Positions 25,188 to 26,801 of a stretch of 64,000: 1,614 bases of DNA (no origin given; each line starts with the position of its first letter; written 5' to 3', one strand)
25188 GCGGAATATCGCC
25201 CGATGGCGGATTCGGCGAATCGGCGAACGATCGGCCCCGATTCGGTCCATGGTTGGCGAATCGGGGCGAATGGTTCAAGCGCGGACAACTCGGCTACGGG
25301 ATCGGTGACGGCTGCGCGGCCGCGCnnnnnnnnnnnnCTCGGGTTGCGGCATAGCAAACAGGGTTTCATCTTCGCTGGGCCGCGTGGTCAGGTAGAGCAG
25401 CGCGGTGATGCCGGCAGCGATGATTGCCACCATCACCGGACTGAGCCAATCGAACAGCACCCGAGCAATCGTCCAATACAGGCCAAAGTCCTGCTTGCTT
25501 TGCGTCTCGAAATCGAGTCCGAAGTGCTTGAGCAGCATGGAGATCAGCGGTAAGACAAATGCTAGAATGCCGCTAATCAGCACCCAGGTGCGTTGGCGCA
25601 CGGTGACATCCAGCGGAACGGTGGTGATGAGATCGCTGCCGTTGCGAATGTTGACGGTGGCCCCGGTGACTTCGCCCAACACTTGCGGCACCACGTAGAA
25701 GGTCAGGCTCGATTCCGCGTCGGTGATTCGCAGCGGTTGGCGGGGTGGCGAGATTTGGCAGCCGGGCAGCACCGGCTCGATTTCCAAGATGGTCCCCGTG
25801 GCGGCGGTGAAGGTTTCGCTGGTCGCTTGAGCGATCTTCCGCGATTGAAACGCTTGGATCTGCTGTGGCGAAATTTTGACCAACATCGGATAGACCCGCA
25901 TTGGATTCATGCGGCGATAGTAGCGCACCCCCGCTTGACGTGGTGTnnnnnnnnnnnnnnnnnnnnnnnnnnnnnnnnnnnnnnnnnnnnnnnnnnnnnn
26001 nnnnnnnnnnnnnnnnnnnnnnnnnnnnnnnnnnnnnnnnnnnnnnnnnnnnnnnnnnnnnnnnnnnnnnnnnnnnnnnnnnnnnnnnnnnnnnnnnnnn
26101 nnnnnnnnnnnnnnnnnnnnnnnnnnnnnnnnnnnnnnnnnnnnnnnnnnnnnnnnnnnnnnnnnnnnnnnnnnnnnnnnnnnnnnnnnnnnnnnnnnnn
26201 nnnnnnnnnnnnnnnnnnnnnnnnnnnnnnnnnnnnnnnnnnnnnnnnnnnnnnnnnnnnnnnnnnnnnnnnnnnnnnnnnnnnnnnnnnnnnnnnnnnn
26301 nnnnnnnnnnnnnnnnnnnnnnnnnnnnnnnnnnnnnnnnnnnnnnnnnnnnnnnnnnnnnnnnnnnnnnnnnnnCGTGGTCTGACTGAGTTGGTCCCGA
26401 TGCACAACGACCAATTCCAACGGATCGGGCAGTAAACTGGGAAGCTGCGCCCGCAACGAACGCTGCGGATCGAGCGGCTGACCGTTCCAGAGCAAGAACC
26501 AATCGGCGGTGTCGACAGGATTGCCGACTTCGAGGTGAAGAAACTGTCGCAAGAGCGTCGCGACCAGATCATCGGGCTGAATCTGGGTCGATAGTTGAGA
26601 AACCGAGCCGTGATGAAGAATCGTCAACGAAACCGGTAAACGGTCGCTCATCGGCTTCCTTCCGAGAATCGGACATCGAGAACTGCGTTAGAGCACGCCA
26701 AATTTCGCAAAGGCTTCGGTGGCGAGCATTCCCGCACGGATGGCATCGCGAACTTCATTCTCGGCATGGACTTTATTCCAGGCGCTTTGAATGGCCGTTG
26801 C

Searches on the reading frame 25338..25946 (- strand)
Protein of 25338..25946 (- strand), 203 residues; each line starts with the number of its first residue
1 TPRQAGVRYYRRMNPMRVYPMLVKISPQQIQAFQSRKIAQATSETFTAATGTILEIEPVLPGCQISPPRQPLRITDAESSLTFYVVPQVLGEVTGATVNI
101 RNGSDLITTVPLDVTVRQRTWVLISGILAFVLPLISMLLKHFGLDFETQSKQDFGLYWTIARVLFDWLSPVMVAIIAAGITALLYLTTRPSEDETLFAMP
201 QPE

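Call 22: find_homologous_proteins(query=A2, max_evalue=0.01)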
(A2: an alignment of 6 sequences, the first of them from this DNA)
Query A2 (6 sequences) (203 aa, profile of the alignment): 57 proteins with E <= 0.01 among 4073 candidates.
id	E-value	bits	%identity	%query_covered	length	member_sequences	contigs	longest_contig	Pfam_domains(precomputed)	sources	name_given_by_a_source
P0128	1.6e-101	356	42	94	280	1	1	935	-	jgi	-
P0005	3.8e-98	345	41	94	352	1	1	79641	-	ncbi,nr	ncbi:MAG: hypothetical protein C0501_09160 [Isosphaera sp.]|nr:hypothetical protein [Isosphaera sp.]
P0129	5.3e-98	345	41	94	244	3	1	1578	-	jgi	jgi:hypothetical protein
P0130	2.6e-96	339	42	97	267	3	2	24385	-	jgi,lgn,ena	-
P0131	1.1e-92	327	44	99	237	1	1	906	-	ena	-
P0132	1.5e-92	327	42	94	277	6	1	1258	-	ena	-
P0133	5.8e-90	318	39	91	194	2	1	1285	-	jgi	-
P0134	2.7e-89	316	44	99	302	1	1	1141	PF02416.22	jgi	jgi:TatA/E family protein of Tat protein translocase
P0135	1.3e-88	314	42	88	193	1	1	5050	-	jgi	jgi:hypothetical protein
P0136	2.4e-88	313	45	97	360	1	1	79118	PF02416.22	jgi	jgi:sec-independent protein translocase protein TatA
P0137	3.3e-88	313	48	94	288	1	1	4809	PF02416.22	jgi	jgi:TatA/E family protein of Tat protein translocase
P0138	6.1e-88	312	44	92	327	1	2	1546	PF02416.22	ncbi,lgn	-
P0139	1.9e-87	310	44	97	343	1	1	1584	PF02416.22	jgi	jgi:sec-independent protein translocase protein TatA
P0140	2.1e-87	310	49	94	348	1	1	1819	PF02416.22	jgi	jgi:TatA/E family protein of Tat protein translocase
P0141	4.0e-87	309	48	93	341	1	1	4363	PF02416.22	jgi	jgi:TatA/E family protein of Tat protein translocase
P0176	1.4e-53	200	38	99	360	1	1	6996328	-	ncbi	ncbi:hypothetical protein EP7_002789 [Isosphaeraceae bacterium EP7]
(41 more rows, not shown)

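Call 23: find_related_loci(query=A2, collection=genome_contigs, flank=10000)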
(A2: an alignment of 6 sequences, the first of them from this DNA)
Query A2 (203 aa) in genome_contigs; peptide patterns used: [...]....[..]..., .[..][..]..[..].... (x = any residue, [..] = any of these).
128 stretches matched a pattern; 21 encode a relative of the query (tblastn E <= 1e-3); 21 distinct loci.
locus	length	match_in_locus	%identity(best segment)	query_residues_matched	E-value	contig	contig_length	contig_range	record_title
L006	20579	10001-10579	48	7-199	3e-53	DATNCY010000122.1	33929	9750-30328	MAG TPA_asm: Gemmataceae bacterium isolate SMAG_U11228 k141_4123841, whole genome shotgun sequence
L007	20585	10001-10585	42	3-197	6e-47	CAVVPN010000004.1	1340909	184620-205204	MAG: uncultured Gemmataceae bacterium isolate MFD02579.bin.1.11 genome assembly, contig: contig_2368, whole genome shotg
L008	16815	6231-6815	39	3-197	4e-47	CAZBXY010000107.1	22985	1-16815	MAG TPA_asm: uncultured Frigoriglobus sp. isolate SRP287051_co2_76 genome assembly, contig: NODE_4484_length_22985_cov_1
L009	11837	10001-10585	41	1-197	5e-45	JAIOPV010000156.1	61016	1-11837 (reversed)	MAG: Planctomycetota bacterium isolate LakeFargette_0920_ALND_MAG_60_11 LacPavin_0920_ALND_scaffold_534228, whole genome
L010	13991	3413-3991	42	3-197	3e-44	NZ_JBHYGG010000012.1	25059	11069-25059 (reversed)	MAG: Gemmata sp. isolate SAMS01UC_bin-009 SAMS01UC_bin-009_c109, whole genome shotgun sequence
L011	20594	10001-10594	41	1-197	4e-44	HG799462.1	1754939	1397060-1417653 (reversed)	Gemmata sp. IIL30 genomic scaffold, scaffold00001, whole genome shotgun sequence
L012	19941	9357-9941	41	3-197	4e-44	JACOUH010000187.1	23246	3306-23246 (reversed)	MAG: Planctomycetota bacterium isolate NC_groundwater_65_Pr7_S-0.65um_66_14 FFV18_Sp65_scaffold_152269, whole genome sho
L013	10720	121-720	37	1-197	3e-43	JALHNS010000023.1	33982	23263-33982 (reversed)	MAG: Gemmata sp. isolate Bin_69_sub c_000000005814, whole genome shotgun sequence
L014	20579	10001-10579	41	3-197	6e-43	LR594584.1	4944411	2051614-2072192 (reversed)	Gemmataceae bacterium isolate CJuql4 genome assembly, scaffold: Scf2, whole genome shotgun sequence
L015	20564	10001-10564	41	7-197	3e-42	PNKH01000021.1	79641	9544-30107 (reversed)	MAG: Isosphaera sp. isolate PR.3.33 PR_1000081_79641, whole genome shotgun sequence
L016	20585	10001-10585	42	1-197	8e-42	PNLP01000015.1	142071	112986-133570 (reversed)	MAG: Planctomycetaceae bacterium isolate DS2.012 DS2_1000067_142071, whole genome shotgun sequence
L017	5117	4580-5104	41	1-169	3e-41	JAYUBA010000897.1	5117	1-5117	MAG: Frigoriglobus sp. isolate GFS_6685 GFS_6685_896, whole genome shotgun sequence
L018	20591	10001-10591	38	3-199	4e-41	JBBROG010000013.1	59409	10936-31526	MAG: Gemmatales bacterium isolate La1_metabat2.252 LA1C_B2.252_k141_3377677L_59409_cov_17.0068, whole genome shotgun seq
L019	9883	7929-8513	38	3-197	2e-40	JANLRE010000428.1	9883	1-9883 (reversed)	MAG: Fimbriiglobus sp. isolate OTE_38_concoct_287_sub OTE_38_k141_2023412, whole genome shotgun sequence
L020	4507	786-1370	38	3-197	4e-40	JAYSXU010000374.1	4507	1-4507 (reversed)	MAG: Fimbriiglobus sp. isolate GFS_13292 GFS_13292_373, whole genome shotgun sequence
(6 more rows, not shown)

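Call 44: find_encoding_contigs(protein=P0136, flank=7000, max_places=2)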
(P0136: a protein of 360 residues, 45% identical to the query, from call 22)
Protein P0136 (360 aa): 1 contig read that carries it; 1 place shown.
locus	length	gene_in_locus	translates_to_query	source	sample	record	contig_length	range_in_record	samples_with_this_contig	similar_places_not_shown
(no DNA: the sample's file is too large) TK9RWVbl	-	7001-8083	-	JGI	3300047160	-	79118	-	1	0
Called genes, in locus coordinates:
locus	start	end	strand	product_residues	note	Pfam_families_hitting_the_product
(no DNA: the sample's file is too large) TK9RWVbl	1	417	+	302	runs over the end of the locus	PF01488:Shikimate_DH (weak), PF02826:2-Hacid_dh_C (weak), PF03446:NAD_binding_2, PF03807:F420_oxidored, PF14833:NAD_binding_11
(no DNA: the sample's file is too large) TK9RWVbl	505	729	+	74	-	-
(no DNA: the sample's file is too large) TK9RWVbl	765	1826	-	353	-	-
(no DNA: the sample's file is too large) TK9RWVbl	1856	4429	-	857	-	-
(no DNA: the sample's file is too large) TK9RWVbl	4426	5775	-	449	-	PF01618:MotA_ExbB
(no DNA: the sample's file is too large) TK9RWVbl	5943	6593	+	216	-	PF00072:Response_reg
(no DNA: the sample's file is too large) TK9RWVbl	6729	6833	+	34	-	-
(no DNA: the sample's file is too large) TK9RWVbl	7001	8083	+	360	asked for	PF02416:TatA_B_E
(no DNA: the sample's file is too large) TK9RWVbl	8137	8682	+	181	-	-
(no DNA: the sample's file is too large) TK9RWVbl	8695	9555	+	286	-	PF01261:AP_endonuc_2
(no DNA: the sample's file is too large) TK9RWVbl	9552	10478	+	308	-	PF01040:UbiA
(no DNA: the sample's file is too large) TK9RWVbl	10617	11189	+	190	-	PF02985:HEAT (faint), PF13646:HEAT_2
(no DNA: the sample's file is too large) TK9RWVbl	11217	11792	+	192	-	?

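Call 45: find_encoding_contigs(protein=P0176, flank=10000, max_places=2)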
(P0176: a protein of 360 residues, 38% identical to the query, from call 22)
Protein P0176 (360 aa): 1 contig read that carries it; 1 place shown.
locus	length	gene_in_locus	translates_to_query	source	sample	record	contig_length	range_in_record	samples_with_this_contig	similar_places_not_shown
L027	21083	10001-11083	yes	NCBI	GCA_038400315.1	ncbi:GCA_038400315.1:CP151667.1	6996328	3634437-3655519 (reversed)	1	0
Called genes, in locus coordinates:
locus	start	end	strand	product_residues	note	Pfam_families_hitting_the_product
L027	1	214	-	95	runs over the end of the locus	PF02604:PhdYeFM_antitox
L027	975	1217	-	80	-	PF01402:RHH_1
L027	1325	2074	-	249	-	PF02633:Creatininase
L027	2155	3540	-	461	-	PF03448:MgtE_N, PF00571:CBS, PF01769:MgtE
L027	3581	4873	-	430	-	PF02403:Seryl_tRNA_N, PF00587:tRNA-synt_2b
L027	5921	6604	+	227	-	-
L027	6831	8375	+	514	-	PF01547:SBP_bac_1, PF13416:SBP_bac_8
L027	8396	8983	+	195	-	-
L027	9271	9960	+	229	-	PF00702:Hydrolase, PF13419:HAD_2, PF13242:Hydrolase_like (weak)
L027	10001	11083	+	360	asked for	-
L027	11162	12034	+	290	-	-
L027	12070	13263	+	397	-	PF01839:FG-GAP (faint), PF13517:FG-GAP_3, PF22301:AUDH_beta_propeller (weak), PF13517:FG-GAP_3 (weak)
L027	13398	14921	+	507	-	PF02321:OEP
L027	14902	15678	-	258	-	PF03932:CutC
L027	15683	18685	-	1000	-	PF07995:GSDH, PF00034:Cytochrom_C (faint), PF13442:Cytochrome_CBB3 (faint)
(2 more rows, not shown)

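Call 62: search_protein_representatives(alignment_id=A2)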
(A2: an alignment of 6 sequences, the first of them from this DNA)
Query: 6 sequences, 204 profile positions. Proteins with E-value up to 0.001 (for the whole library): 636; up to 1e-10: 387; up to 1e-30: 158. The best 150 are listed.
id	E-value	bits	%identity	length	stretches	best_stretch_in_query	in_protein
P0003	3.9e-104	363.0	-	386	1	1-202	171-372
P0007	1.6e-102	357.7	-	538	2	1-202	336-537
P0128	5.1e-102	356.1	-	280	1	1-202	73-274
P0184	5.9e-97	339.5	-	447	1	2-202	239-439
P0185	9.7e-96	335.5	-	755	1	1-202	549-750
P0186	1.1e-95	335.3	-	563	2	2-202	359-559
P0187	2.3e-90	318.0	-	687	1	2-203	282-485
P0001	2.2e-89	314.8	-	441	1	1-199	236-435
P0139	6.1e-88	310.1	-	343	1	4-200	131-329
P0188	9.6e-88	309.4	-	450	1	3-203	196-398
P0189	5.7e-87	306.9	-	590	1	2-202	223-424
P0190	1.5e-86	305.6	-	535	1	2-203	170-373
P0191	1.9e-83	295.4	-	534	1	2-204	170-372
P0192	5.1e-83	294.0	-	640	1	2-203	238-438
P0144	1.1e-82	293.0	-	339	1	3-202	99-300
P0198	1.8e-79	282.4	-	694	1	2-204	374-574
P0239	1.3e-61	224.1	-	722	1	2-203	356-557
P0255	2.8e-58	213.2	-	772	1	2-202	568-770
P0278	3.0e-53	196.8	-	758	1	2-203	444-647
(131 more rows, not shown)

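Call 67: search_protein_families(library=pfam, proteins=[P0185, P0186, P0187, P0189, P0190, P0192, P0198, P0239, P0255, P0278], max_evalue=0.01)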
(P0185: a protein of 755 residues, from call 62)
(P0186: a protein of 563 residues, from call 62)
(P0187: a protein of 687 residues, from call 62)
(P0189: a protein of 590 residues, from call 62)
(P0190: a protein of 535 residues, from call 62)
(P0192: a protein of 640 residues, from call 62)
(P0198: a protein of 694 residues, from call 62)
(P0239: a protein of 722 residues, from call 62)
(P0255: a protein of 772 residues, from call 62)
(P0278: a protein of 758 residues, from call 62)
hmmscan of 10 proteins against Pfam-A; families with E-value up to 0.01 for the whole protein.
P0185 (755 aa): 1 family
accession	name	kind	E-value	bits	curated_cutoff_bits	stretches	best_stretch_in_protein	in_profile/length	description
PF05157.20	MshEN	-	7.8e-22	77.5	23.1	1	195-281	2-89/90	MshEN domain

P0186 (563 aa): 1 family
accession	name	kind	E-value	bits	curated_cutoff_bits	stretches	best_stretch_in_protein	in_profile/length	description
PF05157.20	MshEN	-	2.4e-26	92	23.1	1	174-260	2-89/90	MshEN domain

P0187 (687 aa): 4 families
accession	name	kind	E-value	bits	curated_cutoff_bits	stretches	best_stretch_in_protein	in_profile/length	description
PF13428.12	TPR_14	-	0.00019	22.3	23.5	0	601-625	14-38/44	Tetratricopeptide repeat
PF14559.12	TPR_19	-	0.0032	18.2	25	0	501-543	9-51/68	Tetratricopeptide repeat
PF20225.4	DUF6584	-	0.0045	17.5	27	0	485-533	4-53/171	Family of unknown function (DUF6584)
PF07719.23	TPR_2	-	0.0059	17.1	27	0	591-616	4-29/34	Tetratricopeptide repeat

P0189 (590 aa): 8 families
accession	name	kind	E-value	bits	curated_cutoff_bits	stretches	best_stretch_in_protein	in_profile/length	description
PF13181.12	TPR_8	-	8.6e-07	29.1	25.7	0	530-555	3-28/34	Tetratricopeptide repeat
PF07719.23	TPR_2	-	1.1e-06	28.7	27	1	464-489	8-33/34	Tetratricopeptide repeat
PF13428.12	TPR_14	-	1.6e-05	25.6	23.5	1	459-496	3-40/44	Tetratricopeptide repeat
PF00515.34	TPR_1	-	6.7e-05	23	27.8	0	467-488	11-32/34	Tetratricopeptide repeat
PF14559.12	TPR_19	-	8.5e-05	23.2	25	1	436-495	4-62/68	Tetratricopeptide repeat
PF22316.2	ABhydrolase-like_N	-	0.0037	17.5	27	1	536-585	45-96/106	A/B hydrolase-like, N-terminal domain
PF13432.12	TPR_16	-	0.0052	17.7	32.7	1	467-522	7-62/65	Tetratricopeptide repeat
PF13414.12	TPR_11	-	0.0065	16.6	26.8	0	467-495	4-32/42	TPR repeat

P0190 (535 aa): 8 families
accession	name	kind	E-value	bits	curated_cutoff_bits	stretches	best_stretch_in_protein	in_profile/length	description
PF00515.34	TPR_1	-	9.2e-05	22.5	27.8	0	479-503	4-28/34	Tetratricopeptide repeat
PF13181.12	TPR_8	-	0.00084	19.8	25.7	0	478-503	3-28/34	Tetratricopeptide repeat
PF22316.2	ABhydrolase-like_N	-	0.0012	19.2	27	1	445-533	8-96/106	A/B hydrolase-like, N-terminal domain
PF12895.13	ANAPC3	-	0.0026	18.4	27.2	0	387-429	39-80/82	Anaphase-promoting complex, cyclosome, subunit 3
PF13428.12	TPR_14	-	0.0028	18.6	23.5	0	383-413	13-43/44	Tetratricopeptide repeat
PF14559.12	TPR_19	-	0.003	18.3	25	1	383-437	3-57/68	Tetratricopeptide repeat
PF07719.23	TPR_2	-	0.0043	17.5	27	0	479-504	4-29/34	Tetratricopeptide repeat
PF13414.12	TPR_11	-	0.0047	17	26.8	0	416-440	5-29/42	TPR repeat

P0192 (640 aa): 4 families
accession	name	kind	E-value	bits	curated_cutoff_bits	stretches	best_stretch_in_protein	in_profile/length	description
PF14559.12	TPR_19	-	4.9e-05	24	25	0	453-508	8-62/68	Tetratricopeptide repeat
PF07719.23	TPR_2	-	0.00052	20.4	27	0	542-567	2-27/34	Tetratricopeptide repeat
PF13428.12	TPR_14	-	0.002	19.1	23.5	0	441-479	7-44/44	Tetratricopeptide repeat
PF13424.12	TPR_12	-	0.0041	17.7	30.1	0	515-567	14-71/77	Tetratricopeptide repeat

P0198 (694 aa): 5 families
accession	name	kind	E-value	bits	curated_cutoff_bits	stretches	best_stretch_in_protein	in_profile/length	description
PF14559.12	TPR_19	-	3.7e-07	30.8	25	1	584-645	4-66/68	Tetratricopeptide repeat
PF13432.12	TPR_16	-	1.8e-06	28.7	32.7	1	586-634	12-60/65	Tetratricopeptide repeat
PF13424.12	TPR_12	-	0.0012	19.4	30.1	1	612-651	10-50/77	Tetratricopeptide repeat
PF07719.23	TPR_2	-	0.002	18.6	27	1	612-634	8-30/34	Tetratricopeptide repeat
PF12895.13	ANAPC3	-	0.0026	18.4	27.2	1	588-629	40-80/82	Anaphase-promoting complex, cyclosome, subunit 3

P0239 (722 aa): 11 families
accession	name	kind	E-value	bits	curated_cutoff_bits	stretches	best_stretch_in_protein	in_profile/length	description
PF05157.20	MshEN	-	5.8e-19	68.3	23.1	1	61-146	2-88/90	MshEN domain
PF14559.12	TPR_19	-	3.9e-06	27.5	25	1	567-618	2-53/68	Tetratricopeptide repeat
PF13424.12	TPR_12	-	4.4e-06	27.2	30.1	1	624-689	3-73/77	Tetratricopeptide repeat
PF23914.1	TPR_CcmH_CycH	-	1.8e-05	25.1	42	1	568-619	99-150/158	Cytochrome c-type biogenesis protein H TPR domain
PF00515.34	TPR_1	-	4.3e-05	23.6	27.8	0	664-687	4-27/34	Tetratricopeptide repeat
PF14242.11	DUF4342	-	4.6e-05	23.8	25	1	449-498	28-77/81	Domain of unknown function (DUF4342)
PF07719.23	TPR_2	-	0.00019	21.7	27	1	664-688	4-28/34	Tetratricopeptide repeat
PF13432.12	TPR_16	-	0.00055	20.8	32.7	1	561-621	2-62/65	Tetratricopeptide repeat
PF13428.12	TPR_14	-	0.00056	20.8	23.5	0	568-598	13-43/44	Tetratricopeptide repeat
PF25064.1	ARM_TT21_5th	-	0.00065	20.4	27.8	1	594-687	5-98/117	TT21 fifth ARM repeats domain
PF22316.2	ABhydrolase-like_N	-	0.0046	17.2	27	0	665-718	40-96/106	A/B hydrolase-like, N-terminal domain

P0255 (772 aa): 2 families
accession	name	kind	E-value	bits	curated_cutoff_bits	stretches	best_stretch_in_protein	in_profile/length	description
PF00069.31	Pkinase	-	2.6e-17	63.5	31.7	1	57-244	47-230/263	Protein kinase domain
PF07714.23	PK_Tyr_Ser-Thr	-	1.2e-14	54.7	23.1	1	57-243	50-223/258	Protein tyrosine and serine/threonine kinase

P0278 (758 aa): 6 families
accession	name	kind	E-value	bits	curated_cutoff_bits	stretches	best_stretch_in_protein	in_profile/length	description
PF14559.12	TPR_19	-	9.8e-06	26.2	25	1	659-713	4-58/68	Tetratricopeptide repeat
PF07719.23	TPR_2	-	0.00013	22.3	27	1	681-712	2-33/34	Tetratricopeptide repeat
PF13428.12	TPR_14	-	0.00026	21.8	23.5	0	681-715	2-36/44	Tetratricopeptide repeat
PF13432.12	TPR_16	-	0.00093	20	32.7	1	659-712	10-63/65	Tetratricopeptide repeat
PF00515.34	TPR_1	-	0.0022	18.2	27.8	1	682-711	3-32/34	Tetratricopeptide repeat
PF13414.12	TPR_11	-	0.0027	17.8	26.8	1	687-714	1-28/42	TPR repeat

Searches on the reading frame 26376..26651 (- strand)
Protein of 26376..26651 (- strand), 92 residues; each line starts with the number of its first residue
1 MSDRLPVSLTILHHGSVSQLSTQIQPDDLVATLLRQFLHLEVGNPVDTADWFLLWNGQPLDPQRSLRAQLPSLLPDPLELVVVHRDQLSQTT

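Call 75: search_solved_structures(query=A6, max_evalue=10)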
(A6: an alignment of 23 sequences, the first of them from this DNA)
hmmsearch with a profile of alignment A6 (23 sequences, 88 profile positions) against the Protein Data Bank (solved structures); distinct sequences matched with E-value up to 10: 383 (the best 60 are shown).
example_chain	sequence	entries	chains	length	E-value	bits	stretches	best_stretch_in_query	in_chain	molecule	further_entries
8q7r_U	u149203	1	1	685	5.1e-60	202.5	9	16-83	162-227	Ubiquitin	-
8pql_E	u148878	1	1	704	2.7e-59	200.2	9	16-83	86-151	Polyubiquitin-C,Nucleotide exchange factor SIL1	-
8pql_U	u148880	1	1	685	3.2e-59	200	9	16-83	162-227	Ubiquitin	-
7yui_A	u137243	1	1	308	7e-28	99.6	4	16-83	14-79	Polyubiquitin-C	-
5b83_A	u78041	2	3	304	7.4e-28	99.5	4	16-83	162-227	tetra ubiquitin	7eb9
5h07_A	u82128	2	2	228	8.3e-21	76.9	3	16-83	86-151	Polyubiquitin-C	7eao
6njd_A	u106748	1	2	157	8.6e-14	54.4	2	15-84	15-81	Di-ubiquitin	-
2y5b_B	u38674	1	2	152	1.7e-13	53.5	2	16-83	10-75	UBIQUITIN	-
2zvn_A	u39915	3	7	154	1.8e-13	53.4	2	15-83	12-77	UBC protein | Ubiquitin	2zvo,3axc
4zqs_A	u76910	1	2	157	1.8e-13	53.4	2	15-83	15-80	ubiquitin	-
7tv4_C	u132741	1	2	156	1.9e-13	53.3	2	15-83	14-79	Polyubiquitin-C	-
2w9n_A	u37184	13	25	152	1.9e-13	53.3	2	16-83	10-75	UBIQUITIN | Polyubiquitin-C | Polyubiquitin-B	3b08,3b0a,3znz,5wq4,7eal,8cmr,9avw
4ksl_D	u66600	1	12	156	2e-13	53.2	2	16-83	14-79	Polyubiquitin-C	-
6n5m_A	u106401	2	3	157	2.1e-13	53.1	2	16-83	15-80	Polyubiquitin-C | Ubiquitin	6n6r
6kbe_G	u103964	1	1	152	2.1e-13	53.1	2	16-83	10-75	Polyubiquitin-C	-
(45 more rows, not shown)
